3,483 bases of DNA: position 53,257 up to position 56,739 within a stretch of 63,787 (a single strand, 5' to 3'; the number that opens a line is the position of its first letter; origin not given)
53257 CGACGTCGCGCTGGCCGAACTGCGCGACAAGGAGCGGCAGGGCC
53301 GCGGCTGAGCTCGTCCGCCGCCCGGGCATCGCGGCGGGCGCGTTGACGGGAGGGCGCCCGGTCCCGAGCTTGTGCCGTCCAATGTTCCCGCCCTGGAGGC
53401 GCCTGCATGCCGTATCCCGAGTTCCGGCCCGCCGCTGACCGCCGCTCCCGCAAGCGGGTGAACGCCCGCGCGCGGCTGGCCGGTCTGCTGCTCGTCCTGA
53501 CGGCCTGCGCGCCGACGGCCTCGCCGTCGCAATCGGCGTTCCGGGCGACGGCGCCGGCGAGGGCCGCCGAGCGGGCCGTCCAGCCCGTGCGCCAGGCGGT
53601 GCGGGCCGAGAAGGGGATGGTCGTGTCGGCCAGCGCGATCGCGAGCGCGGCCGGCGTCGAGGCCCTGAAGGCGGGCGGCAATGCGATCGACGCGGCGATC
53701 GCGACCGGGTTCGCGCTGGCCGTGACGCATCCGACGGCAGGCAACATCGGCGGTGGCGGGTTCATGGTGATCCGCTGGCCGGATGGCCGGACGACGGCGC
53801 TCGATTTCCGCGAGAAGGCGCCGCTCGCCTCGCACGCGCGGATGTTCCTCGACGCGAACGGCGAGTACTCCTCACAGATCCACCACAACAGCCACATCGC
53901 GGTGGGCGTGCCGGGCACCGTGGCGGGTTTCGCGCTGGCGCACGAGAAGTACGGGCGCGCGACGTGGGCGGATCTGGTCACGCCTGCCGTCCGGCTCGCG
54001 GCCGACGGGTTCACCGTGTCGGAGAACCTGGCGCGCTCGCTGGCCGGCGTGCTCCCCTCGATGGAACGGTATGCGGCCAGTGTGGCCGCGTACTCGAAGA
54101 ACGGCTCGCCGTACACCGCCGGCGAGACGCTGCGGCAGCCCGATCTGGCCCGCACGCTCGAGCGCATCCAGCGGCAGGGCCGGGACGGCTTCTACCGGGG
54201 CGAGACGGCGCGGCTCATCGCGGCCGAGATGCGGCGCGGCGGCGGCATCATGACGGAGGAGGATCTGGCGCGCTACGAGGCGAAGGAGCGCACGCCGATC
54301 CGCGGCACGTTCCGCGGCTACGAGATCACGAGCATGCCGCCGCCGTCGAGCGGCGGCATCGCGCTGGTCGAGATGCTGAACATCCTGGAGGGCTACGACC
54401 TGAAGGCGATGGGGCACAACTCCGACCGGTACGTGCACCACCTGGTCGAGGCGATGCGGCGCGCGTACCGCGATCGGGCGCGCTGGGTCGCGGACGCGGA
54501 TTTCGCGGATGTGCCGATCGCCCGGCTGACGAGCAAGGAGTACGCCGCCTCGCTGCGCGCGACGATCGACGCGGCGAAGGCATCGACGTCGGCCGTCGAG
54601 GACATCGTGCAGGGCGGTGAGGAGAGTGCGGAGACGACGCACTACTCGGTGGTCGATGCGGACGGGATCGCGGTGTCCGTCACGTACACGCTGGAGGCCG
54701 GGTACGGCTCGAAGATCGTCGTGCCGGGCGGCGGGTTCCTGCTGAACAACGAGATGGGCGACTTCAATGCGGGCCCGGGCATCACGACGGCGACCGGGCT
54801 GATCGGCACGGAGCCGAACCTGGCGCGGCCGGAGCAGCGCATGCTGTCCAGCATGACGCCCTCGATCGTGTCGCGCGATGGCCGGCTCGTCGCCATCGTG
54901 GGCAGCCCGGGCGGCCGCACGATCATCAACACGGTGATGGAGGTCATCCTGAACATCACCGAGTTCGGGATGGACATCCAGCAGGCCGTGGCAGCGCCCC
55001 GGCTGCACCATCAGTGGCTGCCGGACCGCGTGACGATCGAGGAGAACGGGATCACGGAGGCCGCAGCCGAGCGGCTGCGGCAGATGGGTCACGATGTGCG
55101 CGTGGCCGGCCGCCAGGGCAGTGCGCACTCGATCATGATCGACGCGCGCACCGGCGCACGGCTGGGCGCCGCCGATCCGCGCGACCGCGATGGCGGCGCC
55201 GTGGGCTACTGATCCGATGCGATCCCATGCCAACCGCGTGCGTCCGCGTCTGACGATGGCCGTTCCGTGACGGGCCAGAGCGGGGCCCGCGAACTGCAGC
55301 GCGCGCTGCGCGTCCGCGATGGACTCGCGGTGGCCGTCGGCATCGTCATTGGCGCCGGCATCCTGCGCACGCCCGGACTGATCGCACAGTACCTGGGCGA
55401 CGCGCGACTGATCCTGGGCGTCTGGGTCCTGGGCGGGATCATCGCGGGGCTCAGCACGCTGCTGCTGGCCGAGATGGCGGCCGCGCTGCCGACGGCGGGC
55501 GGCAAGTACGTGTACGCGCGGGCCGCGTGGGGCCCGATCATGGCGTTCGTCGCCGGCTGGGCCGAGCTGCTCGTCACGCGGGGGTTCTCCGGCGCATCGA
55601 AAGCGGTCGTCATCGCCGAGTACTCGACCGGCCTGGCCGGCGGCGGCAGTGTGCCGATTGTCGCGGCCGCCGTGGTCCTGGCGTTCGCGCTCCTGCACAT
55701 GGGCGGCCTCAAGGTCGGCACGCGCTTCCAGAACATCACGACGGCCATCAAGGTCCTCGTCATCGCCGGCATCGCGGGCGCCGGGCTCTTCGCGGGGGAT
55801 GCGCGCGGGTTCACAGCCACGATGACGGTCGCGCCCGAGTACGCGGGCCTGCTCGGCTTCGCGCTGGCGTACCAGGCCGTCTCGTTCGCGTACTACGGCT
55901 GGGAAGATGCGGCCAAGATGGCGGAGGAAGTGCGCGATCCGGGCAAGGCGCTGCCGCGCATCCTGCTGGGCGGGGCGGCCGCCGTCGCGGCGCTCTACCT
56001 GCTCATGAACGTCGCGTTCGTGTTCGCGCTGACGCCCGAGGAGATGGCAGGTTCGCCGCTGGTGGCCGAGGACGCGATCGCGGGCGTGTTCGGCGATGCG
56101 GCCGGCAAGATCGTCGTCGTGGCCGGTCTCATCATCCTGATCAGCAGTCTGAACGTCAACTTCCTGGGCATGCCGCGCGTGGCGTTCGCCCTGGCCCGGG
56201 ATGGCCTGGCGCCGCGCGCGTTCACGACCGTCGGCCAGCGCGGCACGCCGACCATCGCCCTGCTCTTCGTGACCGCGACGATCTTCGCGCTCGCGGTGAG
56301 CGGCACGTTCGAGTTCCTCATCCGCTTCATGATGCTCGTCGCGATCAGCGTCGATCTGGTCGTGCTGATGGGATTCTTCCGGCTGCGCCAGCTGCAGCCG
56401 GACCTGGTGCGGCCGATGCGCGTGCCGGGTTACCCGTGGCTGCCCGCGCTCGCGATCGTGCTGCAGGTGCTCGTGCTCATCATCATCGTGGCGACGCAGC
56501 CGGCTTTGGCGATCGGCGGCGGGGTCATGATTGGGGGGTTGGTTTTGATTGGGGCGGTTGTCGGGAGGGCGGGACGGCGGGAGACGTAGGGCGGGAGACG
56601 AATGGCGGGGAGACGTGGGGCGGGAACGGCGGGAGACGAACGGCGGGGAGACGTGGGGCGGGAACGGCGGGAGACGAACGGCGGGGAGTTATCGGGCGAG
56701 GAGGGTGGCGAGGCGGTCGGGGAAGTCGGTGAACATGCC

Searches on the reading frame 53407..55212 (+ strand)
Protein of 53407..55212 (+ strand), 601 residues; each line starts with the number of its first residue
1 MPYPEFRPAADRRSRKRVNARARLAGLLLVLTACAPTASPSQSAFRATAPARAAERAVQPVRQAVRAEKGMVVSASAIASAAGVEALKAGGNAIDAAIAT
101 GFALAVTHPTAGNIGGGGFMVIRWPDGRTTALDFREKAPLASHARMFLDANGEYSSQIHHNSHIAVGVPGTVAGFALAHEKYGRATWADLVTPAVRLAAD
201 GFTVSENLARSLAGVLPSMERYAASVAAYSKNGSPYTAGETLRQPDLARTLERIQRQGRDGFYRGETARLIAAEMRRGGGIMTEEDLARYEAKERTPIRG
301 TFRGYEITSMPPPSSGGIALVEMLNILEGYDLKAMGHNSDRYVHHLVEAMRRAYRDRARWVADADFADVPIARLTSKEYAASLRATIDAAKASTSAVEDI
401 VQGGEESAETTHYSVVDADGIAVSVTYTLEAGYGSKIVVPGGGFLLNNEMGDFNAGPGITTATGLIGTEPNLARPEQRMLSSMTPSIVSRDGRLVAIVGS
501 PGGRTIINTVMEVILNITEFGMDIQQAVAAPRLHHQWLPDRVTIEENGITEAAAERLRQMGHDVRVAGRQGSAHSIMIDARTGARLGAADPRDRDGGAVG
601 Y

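Call 15: search_protein_families(library=pfam, proteins=[window:53407-55212:+], max_evalue=0.001)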
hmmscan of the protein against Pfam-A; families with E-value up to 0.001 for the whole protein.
window:53407-55212:+ (601 aa): 1 family
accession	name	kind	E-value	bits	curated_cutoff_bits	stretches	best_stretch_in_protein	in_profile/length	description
PF01019.26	G_glu_transpept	-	9.8e-171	569.5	27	1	85-594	2-511/512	Gamma-glutamyltranspeptidase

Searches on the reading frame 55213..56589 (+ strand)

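Call 15: search_protein_families(library=pfam, proteins=[window:55213-56589:+], max_evalue=0.001)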
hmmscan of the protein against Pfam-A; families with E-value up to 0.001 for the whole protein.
window:55213-56589:+ (458 aa): 2 families
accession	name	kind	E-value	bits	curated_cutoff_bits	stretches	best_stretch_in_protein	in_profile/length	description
PF13520.12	AA_permease_2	-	1.8e-47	162.7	27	1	39-432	8-410/427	Amino acid permease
PF00324.27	AA_permease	-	8.7e-29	100.9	24.6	1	39-436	4-431/470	Amino acid permease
